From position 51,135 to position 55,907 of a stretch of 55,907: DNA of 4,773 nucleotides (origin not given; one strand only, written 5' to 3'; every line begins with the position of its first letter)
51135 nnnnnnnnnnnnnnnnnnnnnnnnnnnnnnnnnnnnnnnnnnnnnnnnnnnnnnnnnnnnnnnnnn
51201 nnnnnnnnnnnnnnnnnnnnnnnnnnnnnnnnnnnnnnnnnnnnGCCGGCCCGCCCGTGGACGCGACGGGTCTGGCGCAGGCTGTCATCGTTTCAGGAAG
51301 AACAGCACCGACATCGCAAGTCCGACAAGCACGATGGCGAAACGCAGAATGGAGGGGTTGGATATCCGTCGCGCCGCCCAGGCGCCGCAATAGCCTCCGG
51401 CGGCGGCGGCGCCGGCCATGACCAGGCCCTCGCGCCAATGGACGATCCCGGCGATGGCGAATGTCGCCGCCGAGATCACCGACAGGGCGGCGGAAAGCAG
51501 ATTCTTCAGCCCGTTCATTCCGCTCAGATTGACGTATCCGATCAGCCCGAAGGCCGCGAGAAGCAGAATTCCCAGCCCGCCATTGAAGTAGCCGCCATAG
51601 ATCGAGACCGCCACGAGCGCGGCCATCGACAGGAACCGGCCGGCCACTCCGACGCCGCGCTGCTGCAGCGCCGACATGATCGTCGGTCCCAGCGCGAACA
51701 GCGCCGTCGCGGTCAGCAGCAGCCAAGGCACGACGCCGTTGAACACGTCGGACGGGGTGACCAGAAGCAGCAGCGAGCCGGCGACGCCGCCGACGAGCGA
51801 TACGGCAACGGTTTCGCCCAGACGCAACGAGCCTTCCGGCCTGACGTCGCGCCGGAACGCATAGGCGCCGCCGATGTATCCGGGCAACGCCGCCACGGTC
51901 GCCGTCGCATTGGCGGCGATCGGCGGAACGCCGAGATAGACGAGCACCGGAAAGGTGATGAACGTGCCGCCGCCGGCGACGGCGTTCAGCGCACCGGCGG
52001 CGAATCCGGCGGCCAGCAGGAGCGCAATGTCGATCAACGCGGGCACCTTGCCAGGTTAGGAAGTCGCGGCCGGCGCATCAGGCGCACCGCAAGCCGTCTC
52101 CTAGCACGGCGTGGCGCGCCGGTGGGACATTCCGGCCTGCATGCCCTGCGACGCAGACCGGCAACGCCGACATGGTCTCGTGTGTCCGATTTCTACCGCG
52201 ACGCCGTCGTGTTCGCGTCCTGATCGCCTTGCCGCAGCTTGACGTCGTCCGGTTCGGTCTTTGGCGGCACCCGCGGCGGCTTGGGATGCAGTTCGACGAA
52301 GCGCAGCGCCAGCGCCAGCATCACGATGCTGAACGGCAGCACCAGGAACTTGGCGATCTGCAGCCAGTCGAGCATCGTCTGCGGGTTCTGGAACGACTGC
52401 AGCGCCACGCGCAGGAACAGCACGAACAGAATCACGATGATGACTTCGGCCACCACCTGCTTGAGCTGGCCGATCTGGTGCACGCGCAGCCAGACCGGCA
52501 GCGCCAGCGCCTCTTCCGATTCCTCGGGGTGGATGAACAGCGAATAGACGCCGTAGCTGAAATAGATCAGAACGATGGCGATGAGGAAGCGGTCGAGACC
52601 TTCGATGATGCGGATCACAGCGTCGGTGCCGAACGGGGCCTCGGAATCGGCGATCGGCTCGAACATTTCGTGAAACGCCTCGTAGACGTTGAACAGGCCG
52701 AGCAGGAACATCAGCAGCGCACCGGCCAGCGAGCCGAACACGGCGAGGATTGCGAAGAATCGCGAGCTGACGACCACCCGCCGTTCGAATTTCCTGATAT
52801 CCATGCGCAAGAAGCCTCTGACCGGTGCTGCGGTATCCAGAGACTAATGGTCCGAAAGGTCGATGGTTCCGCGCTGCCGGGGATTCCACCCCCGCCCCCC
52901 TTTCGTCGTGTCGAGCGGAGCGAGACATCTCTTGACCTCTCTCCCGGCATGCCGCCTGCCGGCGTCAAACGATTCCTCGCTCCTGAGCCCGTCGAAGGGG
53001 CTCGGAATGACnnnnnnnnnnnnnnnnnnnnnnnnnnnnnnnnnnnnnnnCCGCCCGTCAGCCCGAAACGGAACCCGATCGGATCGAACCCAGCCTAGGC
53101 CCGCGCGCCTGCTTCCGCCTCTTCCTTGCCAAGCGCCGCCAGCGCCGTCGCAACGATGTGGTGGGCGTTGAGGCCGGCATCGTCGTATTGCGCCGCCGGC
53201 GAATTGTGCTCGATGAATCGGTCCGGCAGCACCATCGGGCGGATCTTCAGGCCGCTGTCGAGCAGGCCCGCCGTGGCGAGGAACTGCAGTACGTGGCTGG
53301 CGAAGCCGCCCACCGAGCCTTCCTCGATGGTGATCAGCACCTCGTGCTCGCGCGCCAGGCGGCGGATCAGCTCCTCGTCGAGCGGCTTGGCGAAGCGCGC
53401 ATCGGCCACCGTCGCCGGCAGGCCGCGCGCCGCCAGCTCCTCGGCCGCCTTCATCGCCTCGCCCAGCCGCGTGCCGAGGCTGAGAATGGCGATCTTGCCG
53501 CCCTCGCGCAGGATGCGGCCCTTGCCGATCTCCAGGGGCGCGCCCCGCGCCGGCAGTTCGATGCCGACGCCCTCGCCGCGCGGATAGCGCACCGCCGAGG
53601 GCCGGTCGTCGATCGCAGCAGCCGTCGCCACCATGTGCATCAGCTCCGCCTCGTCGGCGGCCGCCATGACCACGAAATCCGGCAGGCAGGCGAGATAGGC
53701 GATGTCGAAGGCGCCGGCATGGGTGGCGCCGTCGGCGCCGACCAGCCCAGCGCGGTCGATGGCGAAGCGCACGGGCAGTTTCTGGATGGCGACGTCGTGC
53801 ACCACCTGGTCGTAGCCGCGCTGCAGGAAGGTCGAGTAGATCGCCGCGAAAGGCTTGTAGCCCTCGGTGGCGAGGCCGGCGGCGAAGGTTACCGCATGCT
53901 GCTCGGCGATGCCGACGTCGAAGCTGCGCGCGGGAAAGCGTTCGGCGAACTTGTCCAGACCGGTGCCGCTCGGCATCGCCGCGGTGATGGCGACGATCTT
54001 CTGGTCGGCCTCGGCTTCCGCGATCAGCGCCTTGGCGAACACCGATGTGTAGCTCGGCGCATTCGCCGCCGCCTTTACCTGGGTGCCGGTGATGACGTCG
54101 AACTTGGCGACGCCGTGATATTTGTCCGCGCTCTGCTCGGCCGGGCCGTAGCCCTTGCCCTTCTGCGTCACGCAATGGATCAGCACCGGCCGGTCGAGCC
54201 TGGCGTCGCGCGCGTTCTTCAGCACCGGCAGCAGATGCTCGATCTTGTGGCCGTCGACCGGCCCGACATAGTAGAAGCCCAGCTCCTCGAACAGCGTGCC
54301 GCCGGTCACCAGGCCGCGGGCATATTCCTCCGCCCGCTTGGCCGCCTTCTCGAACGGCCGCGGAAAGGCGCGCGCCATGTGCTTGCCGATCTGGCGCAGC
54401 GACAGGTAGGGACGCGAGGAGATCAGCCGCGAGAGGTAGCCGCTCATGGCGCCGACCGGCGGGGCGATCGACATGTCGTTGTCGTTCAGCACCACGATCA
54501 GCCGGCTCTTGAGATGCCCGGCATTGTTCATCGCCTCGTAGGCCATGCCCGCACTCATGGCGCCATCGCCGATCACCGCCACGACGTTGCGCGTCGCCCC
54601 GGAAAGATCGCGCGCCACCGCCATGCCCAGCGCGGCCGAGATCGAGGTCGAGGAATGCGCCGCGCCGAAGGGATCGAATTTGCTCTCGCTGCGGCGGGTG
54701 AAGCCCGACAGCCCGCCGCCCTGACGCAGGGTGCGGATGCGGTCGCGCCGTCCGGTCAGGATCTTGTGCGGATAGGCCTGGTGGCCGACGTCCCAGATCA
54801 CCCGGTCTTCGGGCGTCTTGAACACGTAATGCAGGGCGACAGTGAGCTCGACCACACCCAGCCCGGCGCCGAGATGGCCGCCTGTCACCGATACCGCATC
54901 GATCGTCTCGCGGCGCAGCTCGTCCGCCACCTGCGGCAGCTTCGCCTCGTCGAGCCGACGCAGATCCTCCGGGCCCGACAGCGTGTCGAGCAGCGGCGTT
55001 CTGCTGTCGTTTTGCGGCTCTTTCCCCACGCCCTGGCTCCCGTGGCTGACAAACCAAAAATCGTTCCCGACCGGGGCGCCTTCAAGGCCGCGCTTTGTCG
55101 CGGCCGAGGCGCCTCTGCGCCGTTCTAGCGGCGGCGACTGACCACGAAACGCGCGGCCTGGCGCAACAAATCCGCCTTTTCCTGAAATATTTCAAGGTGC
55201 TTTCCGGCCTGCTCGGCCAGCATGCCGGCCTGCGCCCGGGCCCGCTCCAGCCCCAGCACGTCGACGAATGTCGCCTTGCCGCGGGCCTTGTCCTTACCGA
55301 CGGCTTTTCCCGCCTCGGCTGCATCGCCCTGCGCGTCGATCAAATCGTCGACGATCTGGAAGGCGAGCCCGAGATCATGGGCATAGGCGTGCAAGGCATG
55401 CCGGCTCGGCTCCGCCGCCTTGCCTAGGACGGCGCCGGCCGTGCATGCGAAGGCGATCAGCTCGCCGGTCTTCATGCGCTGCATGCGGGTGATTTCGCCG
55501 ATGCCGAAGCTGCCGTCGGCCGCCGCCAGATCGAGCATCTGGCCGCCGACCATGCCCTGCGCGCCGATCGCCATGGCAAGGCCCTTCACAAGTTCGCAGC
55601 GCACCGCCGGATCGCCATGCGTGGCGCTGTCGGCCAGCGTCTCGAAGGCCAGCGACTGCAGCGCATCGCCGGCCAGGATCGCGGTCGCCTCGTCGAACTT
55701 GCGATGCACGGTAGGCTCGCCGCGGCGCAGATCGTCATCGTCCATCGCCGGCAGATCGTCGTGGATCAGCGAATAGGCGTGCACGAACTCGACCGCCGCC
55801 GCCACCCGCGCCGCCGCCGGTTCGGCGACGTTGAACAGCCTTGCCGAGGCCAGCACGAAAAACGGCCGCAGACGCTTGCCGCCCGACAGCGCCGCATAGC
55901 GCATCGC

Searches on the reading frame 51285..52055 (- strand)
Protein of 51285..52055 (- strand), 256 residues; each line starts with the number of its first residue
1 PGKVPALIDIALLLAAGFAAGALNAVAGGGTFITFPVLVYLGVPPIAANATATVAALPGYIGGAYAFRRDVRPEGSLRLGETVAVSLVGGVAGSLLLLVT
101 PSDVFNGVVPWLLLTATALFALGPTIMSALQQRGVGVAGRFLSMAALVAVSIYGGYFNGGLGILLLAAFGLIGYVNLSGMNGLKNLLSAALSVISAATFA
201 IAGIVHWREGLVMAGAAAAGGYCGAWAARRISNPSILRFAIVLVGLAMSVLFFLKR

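Call 69: search_protein_families(library=pfam, proteins=[window:51285-52055:-], max_evalue=0.0001)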
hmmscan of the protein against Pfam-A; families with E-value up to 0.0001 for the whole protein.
window:51285-52055:- (256 aa): 1 family
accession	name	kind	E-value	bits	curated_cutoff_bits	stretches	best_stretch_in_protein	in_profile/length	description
PF01925.25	TauE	-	6e-33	114.9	32.6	1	13-250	1-235/237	Sulfite exporter TauE/SafE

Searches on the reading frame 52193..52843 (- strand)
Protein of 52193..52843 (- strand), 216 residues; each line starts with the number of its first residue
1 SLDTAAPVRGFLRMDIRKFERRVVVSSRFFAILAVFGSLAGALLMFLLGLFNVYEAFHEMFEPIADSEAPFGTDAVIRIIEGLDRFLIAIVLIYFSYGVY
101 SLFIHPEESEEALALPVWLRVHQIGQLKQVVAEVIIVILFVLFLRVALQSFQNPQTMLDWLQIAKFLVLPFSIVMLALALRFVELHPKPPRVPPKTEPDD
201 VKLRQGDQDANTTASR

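Call 69: search_protein_families(library=pfam, proteins=[window:52193-52843:-], max_evalue=0.0001)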
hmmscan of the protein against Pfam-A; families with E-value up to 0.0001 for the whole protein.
window:52193-52843:- (216 aa): 1 family
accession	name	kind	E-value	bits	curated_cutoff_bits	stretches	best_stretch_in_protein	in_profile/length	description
PF03350.21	UPF0114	-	3.2e-26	92.3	23.1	1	25-145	2-115/117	Uncharacterized protein family, UPF0114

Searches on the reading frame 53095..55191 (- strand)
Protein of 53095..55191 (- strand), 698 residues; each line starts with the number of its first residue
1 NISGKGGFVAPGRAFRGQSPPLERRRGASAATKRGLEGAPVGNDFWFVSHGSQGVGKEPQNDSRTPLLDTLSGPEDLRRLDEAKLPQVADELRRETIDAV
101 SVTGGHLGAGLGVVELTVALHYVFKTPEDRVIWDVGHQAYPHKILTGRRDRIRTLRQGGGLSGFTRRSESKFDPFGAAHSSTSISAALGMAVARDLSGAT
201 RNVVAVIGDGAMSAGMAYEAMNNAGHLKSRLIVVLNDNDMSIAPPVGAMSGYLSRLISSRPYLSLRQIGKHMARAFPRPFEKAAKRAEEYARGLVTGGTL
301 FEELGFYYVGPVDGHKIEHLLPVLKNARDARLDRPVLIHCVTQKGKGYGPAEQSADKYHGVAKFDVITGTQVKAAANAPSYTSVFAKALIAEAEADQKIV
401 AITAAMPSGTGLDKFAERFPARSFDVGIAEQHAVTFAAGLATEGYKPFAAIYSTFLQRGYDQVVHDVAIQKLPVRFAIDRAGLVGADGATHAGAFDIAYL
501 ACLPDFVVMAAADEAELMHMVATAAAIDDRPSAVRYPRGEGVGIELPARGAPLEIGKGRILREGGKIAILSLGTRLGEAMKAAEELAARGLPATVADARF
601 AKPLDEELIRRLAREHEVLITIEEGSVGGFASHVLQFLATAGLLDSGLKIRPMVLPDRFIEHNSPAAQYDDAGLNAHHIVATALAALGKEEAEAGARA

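Call 69: search_protein_families(library=pfam, proteins=[window:53095-55191:-], max_evalue=0.0001)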
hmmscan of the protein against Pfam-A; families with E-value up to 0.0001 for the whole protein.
window:53095-55191:- (698 aa): 5 families
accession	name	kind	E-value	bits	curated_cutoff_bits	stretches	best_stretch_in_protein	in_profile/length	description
PF13292.11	DXP_synthase_N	-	3.4e-119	397.6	21.2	1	68-342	1-274/274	1-deoxy-D-xylulose-5-phosphate synthase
PF02779.29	Transket_pyr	-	1.3e-44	152.4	27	1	379-540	3-171/174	Transketolase, pyrimidine binding domain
PF02780.25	Transketolase_C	-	4.1e-30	104.7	25.9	1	556-679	1-124/124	Transketolase, C-terminal domain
PF00456.26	Transketolase_N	-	1.5e-08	34.4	22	0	200-243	144-188/334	Transketolase, thiamine diphosphate binding domain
PF00676.26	E1_dh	-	8.4e-06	25.4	22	1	178-243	103-166/300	Dehydrogenase E1 component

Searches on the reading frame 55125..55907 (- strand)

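Call 69: search_protein_families(library=pfam, proteins=[window:55125-55907:-], max_evalue=0.0001)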
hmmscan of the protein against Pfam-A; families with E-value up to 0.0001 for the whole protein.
window:55125-55907:- (260 aa): 1 family
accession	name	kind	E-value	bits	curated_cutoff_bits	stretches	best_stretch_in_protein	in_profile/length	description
PF00348.22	polyprenyl_synt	-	1.9e-56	191.5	27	1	2-238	8-238/251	Polyprenyl synthetase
